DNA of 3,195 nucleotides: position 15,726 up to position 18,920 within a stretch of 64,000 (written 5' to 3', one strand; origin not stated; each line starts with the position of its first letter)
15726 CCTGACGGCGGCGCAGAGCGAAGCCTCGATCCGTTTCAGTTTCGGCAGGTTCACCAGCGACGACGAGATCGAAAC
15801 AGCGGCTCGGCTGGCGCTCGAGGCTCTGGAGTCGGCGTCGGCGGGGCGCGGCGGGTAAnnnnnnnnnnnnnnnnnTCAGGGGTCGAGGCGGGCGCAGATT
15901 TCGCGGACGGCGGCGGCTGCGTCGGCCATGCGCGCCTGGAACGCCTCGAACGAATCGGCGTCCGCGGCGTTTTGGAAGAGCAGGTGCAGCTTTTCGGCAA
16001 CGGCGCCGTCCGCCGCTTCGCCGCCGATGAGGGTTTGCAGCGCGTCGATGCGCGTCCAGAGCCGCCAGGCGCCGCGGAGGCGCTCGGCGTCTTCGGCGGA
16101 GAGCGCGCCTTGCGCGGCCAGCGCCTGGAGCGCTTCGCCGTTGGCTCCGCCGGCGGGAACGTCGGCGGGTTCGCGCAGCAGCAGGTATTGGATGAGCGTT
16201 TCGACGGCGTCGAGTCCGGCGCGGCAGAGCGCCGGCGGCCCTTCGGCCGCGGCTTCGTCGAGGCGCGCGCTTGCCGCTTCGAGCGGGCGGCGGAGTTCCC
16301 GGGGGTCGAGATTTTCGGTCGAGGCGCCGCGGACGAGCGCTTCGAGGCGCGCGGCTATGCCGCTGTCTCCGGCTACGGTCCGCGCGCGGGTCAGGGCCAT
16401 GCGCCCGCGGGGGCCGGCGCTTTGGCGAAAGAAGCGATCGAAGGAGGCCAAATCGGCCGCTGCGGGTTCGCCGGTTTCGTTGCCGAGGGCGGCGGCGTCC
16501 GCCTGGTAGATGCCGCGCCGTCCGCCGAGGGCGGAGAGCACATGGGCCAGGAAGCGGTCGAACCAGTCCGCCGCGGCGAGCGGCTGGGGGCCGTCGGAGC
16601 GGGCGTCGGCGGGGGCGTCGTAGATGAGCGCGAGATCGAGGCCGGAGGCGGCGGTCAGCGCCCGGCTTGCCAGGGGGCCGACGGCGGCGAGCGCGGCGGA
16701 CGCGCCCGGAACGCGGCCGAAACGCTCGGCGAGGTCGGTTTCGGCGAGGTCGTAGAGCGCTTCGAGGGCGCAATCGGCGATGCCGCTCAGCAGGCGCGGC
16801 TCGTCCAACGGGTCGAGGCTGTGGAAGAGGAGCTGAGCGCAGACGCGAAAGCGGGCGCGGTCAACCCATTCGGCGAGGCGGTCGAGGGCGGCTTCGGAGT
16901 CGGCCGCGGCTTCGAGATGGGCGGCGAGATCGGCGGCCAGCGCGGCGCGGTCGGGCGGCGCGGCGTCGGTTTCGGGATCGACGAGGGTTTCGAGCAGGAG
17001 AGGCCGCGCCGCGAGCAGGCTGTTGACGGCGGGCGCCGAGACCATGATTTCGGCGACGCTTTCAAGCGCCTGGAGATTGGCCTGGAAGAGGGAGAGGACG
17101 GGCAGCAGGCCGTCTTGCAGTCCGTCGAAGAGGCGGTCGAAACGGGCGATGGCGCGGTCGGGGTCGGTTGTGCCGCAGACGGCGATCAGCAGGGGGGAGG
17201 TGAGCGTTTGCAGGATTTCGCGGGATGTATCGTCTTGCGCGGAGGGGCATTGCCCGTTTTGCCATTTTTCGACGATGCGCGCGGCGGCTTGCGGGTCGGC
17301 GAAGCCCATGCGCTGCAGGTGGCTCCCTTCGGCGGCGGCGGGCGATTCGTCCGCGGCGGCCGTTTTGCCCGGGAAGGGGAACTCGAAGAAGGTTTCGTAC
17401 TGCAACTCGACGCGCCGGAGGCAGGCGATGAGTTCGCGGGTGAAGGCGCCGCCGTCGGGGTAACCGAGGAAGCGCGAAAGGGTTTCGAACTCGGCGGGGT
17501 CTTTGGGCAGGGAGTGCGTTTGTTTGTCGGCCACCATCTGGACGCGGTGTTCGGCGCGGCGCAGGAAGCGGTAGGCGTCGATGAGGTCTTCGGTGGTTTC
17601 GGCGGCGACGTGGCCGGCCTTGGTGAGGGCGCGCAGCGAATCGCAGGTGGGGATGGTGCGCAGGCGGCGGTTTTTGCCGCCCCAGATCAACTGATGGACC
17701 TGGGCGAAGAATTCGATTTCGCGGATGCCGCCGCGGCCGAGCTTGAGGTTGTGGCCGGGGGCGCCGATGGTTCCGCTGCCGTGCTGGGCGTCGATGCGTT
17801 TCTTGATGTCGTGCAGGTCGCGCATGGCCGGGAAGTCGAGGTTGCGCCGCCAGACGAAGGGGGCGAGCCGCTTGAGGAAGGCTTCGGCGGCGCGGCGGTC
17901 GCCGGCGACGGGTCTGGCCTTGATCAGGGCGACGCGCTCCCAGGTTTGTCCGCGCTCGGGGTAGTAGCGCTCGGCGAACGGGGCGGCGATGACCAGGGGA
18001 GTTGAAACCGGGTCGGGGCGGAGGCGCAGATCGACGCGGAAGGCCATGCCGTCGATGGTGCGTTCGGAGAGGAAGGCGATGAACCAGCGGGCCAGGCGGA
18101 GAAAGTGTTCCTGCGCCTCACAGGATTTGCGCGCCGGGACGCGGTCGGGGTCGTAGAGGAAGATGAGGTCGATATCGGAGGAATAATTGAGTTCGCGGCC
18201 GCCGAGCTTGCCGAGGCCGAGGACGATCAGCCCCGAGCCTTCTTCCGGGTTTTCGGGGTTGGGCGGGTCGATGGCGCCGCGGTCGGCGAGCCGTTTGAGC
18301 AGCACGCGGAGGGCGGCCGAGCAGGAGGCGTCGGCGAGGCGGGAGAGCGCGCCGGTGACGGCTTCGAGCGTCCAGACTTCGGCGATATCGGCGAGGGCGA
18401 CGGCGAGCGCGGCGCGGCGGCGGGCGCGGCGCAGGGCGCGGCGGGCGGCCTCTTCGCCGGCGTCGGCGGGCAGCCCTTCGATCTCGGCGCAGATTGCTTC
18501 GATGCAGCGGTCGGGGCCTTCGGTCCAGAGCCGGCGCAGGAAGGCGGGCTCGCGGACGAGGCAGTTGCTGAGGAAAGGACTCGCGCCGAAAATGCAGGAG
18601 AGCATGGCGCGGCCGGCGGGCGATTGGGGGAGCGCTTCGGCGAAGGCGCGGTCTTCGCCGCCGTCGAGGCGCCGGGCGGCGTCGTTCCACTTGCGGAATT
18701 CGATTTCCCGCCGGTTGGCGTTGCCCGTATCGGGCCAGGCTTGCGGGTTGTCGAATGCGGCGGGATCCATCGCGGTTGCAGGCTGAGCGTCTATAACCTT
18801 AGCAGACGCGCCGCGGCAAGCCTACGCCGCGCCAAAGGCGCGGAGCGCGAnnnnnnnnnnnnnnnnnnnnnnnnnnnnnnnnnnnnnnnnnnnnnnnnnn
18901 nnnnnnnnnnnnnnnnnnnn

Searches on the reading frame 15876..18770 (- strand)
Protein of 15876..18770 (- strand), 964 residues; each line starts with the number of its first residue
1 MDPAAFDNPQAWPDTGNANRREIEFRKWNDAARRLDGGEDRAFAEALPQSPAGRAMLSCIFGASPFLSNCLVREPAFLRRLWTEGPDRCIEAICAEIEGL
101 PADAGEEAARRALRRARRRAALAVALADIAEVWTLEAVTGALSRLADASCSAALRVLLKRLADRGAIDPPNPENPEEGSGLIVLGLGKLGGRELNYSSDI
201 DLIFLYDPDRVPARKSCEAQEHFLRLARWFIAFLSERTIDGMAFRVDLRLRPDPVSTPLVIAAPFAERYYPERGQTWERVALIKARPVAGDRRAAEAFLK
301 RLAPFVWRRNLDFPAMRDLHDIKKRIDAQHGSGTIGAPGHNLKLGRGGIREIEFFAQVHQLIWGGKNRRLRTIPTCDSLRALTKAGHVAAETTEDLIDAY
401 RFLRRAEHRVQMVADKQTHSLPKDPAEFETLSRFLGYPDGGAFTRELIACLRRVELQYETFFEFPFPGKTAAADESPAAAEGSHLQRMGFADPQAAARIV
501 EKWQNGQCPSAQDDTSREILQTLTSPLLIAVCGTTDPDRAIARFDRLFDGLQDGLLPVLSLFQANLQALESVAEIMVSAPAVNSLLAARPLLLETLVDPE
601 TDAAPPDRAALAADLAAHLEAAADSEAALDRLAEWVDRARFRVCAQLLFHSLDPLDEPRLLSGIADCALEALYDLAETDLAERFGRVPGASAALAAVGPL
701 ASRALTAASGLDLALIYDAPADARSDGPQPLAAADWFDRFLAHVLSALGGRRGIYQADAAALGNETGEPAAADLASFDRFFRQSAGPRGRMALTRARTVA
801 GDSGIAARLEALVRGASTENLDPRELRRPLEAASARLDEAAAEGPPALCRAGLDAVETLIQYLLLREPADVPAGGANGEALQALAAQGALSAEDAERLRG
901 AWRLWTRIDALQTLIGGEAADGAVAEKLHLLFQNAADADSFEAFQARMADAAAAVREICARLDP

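Call 5: search_protein_families(library=pfam, proteins=[window:15876-18770:-], max_evalue=0.01)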
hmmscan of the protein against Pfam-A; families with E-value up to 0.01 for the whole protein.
window:15876-18770:- (964 aa): 3 families
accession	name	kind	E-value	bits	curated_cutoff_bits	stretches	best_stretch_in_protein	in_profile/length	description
PF03710.21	GlnE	-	5e-85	285.3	24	2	57-300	4-251/252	Glutamate-ammonia ligase adenylyltransferase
PF08335.16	GlnD_UR_UTase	-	1e-33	116.8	21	1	322-462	3-141/141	GlnD PII-uridylyltransferase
PF10335.14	DUF294_C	-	2.1e-07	31.3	22.5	1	367-417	56-108/145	Putative nucleotidyltransferase substrate binding domain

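Call 6: search_protein_families(library=padloc, proteins=[window:15876-18770:-], max_evalue=0.001)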
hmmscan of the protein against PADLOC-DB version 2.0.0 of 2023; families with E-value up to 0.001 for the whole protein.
window:15876-18770:- (964 aa): 0 families

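Call 40: find_homologous_proteins(query=window:15876-18770:-, max_evalue=1e-50)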
Query window:15876-18770:- (964 aa): 7993 proteins with E <= 1e-50 among 8000 candidates; the best 120 are listed.
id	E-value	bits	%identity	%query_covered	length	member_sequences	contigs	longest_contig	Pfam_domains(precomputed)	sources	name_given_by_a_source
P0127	0.0e+0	2066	98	100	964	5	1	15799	PF08335.17,PF10335.15,PF03710.22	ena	-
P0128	0.0e+0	1657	81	99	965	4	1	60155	PF08335.17,PF10335.15,PF03710.22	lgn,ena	-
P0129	0.0e+0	1464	72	100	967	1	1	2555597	PF08335.17,PF03710.22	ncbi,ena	-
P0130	0.0e+0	1458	71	99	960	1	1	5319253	PF08335.17,PF03710.22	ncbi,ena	-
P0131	0.0e+0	1395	69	100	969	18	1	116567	PF08335.17,PF10335.15,PF03710.22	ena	-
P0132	0.0e+0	1317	67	94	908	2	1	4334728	PF08335.17,PF03710.22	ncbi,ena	-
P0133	0.0e+0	1201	61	100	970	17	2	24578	PF08335.17,PF10335.15,PF03710.22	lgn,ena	-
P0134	0.0e+0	1102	64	87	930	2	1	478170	PF08335.17,PF03710.22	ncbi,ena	-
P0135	0.0e+0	1024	53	99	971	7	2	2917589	PF08335.17,PF03710.22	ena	-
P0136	5.7e-293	992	52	99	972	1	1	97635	PF08335.17,PF03710.22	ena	-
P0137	8.5e-292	989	53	98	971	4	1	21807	PF08335.17,PF03710.22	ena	-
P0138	7.4e-288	976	51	99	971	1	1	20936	PF08335.17,PF03710.22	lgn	-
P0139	2.3e-286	971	52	99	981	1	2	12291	PF08335.17,PF10335.15,PF03710.22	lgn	-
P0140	8.5e-286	969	50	99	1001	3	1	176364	PF08335.17,PF03710.22,PF03445.20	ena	-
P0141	1.7e-285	968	53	97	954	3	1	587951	PF08335.17,PF03710.22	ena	-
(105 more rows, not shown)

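Call 41: list_cluster_members(proteins=[window:15876-18770:-, P0129, P0130, P0132, P0134, P0128])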
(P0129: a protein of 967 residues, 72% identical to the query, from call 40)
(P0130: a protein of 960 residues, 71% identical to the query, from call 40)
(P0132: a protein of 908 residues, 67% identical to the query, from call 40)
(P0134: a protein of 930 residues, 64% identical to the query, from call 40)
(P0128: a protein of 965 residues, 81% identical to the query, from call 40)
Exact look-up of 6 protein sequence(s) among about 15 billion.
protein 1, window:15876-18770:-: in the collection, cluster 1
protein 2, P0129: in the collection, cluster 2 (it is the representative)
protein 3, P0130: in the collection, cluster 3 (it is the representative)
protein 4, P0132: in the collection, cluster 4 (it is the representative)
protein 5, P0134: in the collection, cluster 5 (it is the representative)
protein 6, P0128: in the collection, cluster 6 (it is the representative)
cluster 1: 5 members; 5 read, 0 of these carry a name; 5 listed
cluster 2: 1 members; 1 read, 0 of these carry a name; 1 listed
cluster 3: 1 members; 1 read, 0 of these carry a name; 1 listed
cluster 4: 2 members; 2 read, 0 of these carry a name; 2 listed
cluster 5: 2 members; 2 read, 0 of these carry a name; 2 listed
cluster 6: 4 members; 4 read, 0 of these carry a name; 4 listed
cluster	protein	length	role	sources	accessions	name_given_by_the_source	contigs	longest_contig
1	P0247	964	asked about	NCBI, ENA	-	-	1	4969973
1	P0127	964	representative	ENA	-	-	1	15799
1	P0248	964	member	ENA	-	-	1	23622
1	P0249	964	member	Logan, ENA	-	-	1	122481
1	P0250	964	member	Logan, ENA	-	-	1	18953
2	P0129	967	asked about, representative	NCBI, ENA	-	-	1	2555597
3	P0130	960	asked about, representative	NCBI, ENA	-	-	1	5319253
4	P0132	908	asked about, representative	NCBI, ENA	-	-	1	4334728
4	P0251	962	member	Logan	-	-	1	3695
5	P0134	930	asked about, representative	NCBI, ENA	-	-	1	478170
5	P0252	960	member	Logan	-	-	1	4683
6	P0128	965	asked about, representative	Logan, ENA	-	-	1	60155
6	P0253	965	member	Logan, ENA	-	-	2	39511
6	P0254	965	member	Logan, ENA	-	-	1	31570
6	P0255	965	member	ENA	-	-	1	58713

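Call 42: find_encoding_contigs(protein=P0249, flank=10000, max_places=10)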
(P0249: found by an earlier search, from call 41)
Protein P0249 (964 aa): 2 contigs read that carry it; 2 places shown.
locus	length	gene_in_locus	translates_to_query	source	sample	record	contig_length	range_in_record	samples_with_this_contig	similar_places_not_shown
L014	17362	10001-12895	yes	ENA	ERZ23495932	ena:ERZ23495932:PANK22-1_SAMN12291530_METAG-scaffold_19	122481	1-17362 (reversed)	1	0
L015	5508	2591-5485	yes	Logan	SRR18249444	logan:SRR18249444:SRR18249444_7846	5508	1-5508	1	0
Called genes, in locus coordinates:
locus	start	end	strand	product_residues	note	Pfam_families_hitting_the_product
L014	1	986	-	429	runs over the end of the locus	PF00266:Aminotran_5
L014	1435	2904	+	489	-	PF13489:Methyltransf_23 (weak)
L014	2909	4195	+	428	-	PF00675:Peptidase_M16, PF05193:Peptidase_M16_C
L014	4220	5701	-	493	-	PF00884:Sulfatase, PF16347:SGSH_C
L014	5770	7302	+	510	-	PF00884:Sulfatase, PF01663:Phosphodiest (faint), PF16347:SGSH_C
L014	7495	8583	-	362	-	PF01408:GFO_IDH_MocA, PF22725:GFO_IDH_MocA_C3, PF02894:GFO_IDH_MocA_C (weak)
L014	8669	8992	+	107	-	PF01521:Fe-S_biosyn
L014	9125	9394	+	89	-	-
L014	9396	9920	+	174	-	-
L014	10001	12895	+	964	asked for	PF03710:GlnE, PF08335:GlnD_UR_UTase, PF10335:DUF294_C (faint), PF03710:GlnE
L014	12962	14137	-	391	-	PF00266:Aminotran_5, PF01212:Beta_elim_lyase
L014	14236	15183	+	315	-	PF13182:DUF4007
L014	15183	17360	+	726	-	?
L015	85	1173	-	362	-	PF01408:GFO_IDH_MocA, PF22725:GFO_IDH_MocA_C3, PF02894:GFO_IDH_MocA_C (weak)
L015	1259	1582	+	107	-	PF01521:Fe-S_biosyn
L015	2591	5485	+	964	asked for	PF03710:GlnE, PF08335:GlnD_UR_UTase, PF10335:DUF294_C (faint), PF03710:GlnE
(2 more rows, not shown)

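Call 43: find_encoding_contigs(protein=P0250, flank=10000, max_places=10)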
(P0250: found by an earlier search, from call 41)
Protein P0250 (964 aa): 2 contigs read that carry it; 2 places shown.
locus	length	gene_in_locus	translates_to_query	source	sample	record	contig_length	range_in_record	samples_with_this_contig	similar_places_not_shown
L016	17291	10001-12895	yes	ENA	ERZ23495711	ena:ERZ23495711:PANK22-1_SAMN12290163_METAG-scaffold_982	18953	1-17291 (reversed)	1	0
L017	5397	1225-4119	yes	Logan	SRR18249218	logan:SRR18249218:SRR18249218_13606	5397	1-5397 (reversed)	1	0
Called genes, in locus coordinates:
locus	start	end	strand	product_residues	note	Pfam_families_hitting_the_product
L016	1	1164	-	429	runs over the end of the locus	PF00266:Aminotran_5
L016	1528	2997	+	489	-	-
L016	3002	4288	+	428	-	PF00675:Peptidase_M16, PF05193:Peptidase_M16_C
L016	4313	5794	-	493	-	PF00884:Sulfatase, PF16347:SGSH_C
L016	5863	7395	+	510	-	PF00884:Sulfatase, PF01663:Phosphodiest (faint), PF16347:SGSH_C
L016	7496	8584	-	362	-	PF01408:GFO_IDH_MocA, PF22725:GFO_IDH_MocA_C3, PF02894:GFO_IDH_MocA_C (weak)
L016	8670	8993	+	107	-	PF01521:Fe-S_biosyn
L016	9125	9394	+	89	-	-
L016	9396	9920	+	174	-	-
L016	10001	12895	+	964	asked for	PF03710:GlnE, PF08335:GlnD_UR_UTase, PF10335:DUF294_C (faint), PF03710:GlnE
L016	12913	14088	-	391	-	PF00266:Aminotran_5, PF01212:Beta_elim_lyase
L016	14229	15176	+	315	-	PF13182:DUF4007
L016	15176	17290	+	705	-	?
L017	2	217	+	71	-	?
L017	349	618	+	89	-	-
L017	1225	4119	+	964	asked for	PF03710:GlnE, PF08335:GlnD_UR_UTase, PF10335:DUF294_C (faint), PF03710:GlnE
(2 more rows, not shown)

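Call 44: find_encoding_contigs(protein=P0127, flank=10000, max_places=10)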
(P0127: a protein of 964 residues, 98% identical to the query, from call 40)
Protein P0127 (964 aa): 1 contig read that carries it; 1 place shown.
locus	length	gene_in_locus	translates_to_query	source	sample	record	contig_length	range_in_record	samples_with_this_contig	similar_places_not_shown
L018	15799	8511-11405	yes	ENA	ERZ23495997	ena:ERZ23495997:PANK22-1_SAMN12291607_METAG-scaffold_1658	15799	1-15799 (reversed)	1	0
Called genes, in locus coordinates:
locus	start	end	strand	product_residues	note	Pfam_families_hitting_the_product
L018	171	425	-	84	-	-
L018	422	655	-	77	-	-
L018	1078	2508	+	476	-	-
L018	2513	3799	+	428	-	PF00675:Peptidase_M16, PF05193:Peptidase_M16_C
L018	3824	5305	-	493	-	PF00884:Sulfatase, PF16347:SGSH_C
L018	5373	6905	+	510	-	PF00884:Sulfatase, PF01663:Phosphodiest (faint), PF16347:SGSH_C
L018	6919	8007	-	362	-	PF01408:GFO_IDH_MocA, PF22725:GFO_IDH_MocA_C3, PF02894:GFO_IDH_MocA_C (weak)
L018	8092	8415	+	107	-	PF01521:Fe-S_biosyn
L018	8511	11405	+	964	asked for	PF03710:GlnE, PF08335:GlnD_UR_UTase, PF10335:DUF294_C (faint), PF03710:GlnE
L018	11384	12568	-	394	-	PF00266:Aminotran_5, PF01212:Beta_elim_lyase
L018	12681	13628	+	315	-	PF13182:DUF4007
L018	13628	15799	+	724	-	?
